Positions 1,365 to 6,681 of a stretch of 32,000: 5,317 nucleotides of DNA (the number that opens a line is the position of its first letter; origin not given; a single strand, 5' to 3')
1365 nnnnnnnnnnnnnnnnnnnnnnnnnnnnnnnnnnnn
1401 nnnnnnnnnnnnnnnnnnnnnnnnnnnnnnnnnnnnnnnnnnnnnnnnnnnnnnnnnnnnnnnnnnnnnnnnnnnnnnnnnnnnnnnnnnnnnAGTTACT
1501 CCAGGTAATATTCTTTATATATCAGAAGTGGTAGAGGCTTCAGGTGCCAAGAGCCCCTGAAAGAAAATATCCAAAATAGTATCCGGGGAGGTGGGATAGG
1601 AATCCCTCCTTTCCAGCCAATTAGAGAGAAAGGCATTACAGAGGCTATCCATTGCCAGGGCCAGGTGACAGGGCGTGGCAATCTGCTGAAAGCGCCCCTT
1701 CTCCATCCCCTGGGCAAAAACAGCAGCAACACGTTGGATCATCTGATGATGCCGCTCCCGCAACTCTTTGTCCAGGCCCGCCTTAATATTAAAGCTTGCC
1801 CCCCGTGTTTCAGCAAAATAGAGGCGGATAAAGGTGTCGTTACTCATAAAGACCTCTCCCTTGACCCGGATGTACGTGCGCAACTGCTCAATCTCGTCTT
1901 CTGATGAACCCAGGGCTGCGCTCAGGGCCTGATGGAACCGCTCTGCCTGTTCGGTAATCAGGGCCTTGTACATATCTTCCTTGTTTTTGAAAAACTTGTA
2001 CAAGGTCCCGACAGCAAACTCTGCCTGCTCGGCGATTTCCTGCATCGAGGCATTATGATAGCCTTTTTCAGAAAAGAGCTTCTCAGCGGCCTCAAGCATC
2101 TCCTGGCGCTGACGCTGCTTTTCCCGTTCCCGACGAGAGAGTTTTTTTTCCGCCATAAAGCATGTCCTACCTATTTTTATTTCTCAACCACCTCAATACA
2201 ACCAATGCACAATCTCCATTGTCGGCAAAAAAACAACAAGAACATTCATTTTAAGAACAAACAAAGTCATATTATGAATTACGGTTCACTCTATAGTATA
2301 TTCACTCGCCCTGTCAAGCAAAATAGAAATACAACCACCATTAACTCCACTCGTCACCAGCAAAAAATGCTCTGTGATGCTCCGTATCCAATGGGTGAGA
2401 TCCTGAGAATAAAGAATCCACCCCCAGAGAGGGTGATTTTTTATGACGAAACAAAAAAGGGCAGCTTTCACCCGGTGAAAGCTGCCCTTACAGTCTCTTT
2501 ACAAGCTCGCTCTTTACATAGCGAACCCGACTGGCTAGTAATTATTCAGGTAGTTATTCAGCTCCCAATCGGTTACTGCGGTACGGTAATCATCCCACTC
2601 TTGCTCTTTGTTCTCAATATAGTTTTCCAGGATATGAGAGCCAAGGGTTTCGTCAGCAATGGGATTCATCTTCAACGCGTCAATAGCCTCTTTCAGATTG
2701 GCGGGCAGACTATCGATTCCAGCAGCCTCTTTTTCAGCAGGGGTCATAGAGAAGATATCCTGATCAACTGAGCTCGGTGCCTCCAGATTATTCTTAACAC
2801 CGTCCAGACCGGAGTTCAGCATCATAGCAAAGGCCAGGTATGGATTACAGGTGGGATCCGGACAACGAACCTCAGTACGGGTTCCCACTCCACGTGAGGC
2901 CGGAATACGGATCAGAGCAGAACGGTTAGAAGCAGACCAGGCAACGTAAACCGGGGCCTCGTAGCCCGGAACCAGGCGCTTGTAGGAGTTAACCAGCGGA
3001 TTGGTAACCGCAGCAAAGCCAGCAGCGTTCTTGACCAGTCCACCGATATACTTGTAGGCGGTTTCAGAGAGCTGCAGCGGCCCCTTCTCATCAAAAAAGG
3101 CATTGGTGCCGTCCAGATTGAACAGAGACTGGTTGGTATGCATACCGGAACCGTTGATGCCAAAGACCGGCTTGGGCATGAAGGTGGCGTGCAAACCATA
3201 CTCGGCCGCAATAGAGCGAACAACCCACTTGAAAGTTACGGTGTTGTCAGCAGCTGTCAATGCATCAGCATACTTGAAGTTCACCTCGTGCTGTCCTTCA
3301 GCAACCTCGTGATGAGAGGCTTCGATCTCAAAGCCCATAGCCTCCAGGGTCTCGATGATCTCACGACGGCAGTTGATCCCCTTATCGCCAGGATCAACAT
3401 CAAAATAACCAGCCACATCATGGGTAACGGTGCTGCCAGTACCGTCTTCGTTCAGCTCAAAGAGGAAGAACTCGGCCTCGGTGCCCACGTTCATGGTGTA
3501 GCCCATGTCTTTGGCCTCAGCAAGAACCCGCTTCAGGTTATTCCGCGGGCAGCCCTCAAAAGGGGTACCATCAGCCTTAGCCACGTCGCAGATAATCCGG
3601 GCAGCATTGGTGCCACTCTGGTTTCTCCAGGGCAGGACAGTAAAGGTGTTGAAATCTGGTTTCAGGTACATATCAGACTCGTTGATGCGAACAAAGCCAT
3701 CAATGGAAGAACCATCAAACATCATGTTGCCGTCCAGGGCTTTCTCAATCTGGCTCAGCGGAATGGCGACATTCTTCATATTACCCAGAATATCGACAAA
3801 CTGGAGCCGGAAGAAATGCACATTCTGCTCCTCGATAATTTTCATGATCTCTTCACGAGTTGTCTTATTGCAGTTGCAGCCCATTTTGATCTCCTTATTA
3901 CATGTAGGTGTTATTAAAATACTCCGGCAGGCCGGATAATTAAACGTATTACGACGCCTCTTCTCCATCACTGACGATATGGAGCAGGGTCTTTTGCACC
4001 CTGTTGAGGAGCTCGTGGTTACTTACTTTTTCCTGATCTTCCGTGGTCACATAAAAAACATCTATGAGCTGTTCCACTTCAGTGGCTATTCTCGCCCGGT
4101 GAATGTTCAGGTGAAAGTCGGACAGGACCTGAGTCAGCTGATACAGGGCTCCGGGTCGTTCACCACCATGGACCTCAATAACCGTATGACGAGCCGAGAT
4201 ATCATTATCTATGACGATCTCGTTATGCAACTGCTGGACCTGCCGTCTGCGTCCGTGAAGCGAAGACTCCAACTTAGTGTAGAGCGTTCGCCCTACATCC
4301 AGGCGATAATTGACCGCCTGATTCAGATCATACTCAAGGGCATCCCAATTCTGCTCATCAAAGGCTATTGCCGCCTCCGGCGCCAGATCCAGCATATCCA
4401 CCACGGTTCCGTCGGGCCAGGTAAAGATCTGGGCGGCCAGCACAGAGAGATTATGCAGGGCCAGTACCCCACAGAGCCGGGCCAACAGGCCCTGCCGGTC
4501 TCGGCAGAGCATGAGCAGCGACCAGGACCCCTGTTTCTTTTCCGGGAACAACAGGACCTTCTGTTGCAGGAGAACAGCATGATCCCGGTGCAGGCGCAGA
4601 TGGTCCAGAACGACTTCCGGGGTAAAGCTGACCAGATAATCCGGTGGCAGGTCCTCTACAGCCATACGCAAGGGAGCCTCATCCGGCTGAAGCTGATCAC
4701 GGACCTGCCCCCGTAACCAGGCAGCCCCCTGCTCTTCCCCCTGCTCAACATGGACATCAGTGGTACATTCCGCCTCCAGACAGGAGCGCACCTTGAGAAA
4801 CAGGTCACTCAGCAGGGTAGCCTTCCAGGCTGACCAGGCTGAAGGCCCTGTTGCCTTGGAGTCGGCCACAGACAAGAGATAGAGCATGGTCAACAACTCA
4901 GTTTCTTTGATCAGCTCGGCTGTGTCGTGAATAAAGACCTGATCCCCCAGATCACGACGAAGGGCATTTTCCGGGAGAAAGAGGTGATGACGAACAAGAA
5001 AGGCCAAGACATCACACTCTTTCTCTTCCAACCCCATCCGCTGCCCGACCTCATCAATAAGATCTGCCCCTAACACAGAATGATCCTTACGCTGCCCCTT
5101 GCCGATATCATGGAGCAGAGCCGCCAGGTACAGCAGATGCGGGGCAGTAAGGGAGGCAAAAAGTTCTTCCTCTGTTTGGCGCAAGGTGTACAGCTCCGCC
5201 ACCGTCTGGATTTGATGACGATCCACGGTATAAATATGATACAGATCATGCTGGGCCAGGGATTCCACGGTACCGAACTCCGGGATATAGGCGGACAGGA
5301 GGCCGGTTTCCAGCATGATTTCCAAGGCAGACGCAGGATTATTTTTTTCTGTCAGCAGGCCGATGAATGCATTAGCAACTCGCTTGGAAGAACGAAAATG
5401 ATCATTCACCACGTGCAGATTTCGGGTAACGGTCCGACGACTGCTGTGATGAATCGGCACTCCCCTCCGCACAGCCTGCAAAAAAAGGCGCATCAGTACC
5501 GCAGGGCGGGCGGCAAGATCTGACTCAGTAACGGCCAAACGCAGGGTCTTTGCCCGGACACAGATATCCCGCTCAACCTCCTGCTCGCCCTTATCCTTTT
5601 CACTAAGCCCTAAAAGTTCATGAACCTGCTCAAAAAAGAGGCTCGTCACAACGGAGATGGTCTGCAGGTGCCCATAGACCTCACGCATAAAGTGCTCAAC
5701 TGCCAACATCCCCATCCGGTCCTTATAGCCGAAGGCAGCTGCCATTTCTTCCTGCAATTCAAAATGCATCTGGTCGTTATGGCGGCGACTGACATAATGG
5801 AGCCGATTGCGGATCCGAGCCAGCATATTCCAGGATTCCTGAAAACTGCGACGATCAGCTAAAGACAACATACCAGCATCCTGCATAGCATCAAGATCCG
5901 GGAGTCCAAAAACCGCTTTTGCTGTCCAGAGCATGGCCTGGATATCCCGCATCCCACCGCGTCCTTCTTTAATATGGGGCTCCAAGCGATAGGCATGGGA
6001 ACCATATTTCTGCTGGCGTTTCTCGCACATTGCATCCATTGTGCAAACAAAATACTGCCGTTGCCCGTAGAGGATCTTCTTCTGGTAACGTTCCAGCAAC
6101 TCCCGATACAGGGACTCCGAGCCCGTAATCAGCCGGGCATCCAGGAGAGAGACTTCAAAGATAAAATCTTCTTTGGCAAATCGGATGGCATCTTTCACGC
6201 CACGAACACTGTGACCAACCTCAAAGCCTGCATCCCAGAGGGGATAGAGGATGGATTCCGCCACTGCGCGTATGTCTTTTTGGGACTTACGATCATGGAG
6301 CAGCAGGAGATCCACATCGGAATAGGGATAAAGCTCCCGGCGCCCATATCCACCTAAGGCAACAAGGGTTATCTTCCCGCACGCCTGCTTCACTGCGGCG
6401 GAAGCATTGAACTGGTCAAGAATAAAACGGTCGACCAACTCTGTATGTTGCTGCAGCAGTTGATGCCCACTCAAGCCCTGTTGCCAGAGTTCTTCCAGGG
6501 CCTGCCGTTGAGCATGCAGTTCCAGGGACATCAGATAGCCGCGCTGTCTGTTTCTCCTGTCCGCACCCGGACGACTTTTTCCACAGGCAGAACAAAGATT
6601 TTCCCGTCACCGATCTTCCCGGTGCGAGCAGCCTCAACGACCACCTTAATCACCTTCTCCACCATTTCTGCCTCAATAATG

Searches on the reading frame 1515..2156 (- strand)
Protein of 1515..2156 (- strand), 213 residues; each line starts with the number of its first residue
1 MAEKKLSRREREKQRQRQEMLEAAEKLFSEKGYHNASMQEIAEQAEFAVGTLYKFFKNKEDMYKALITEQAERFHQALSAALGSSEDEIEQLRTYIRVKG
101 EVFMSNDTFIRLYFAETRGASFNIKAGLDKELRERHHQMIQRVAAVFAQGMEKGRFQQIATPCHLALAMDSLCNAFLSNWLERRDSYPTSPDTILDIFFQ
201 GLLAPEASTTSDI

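Call 39: search_protein_families(library=pfam, proteins=[window:1515-2156:-], max_evalue=0.00001)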
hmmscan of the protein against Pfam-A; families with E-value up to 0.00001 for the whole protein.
window:1515-2156:- (213 aa): 3 families
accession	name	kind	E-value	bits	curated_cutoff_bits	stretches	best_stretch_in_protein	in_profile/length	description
PF00440.29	TetR_N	-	2.4e-17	62.9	24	1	21-66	2-47/47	Bacterial regulatory proteins, tetR family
PF17938.6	TetR_C_29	-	5.9e-06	26.9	26.2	0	90-179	3-90/119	Tetracyclin repressor-like, C-terminal domain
PF17932.6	TetR_C_24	-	7.9e-06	26.6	26.4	1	87-180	3-90/114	Tetracyclin repressor-like, C-terminal domain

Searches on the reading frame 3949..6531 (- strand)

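Call 39: search_protein_families(library=pfam, proteins=[window:3949-6531:-], max_evalue=0.00001)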
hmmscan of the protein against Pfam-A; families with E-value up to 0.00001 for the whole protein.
window:3949-6531:- (860 aa): 6 families
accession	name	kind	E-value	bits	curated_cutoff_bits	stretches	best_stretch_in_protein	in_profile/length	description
PF08335.16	GlnD_UR_UTase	-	4.8e-37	127.5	21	1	170-300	11-141/141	GlnD PII-uridylyltransferase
PF01842.31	ACT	-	1.6e-14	53.8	27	1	783-846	1-62/66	ACT domain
PF01966.28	HD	-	5.8e-10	39.9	22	1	458-557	20-111/116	HD domain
PF22754.3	bHLH-TF_ACT-like_plant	-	8.4e-10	39.2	27.6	0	782-847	10-73/75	Plant bHLH transcription factor, ACT-like domain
PF24931.1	ACT_ACR9_3rd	-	4e-08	33.7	27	1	772-847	2-82/98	ACR9-like, ACT-like domain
PF13291.12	ACT_4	-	3.6e-06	28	27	0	783-824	7-49/80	ACT domain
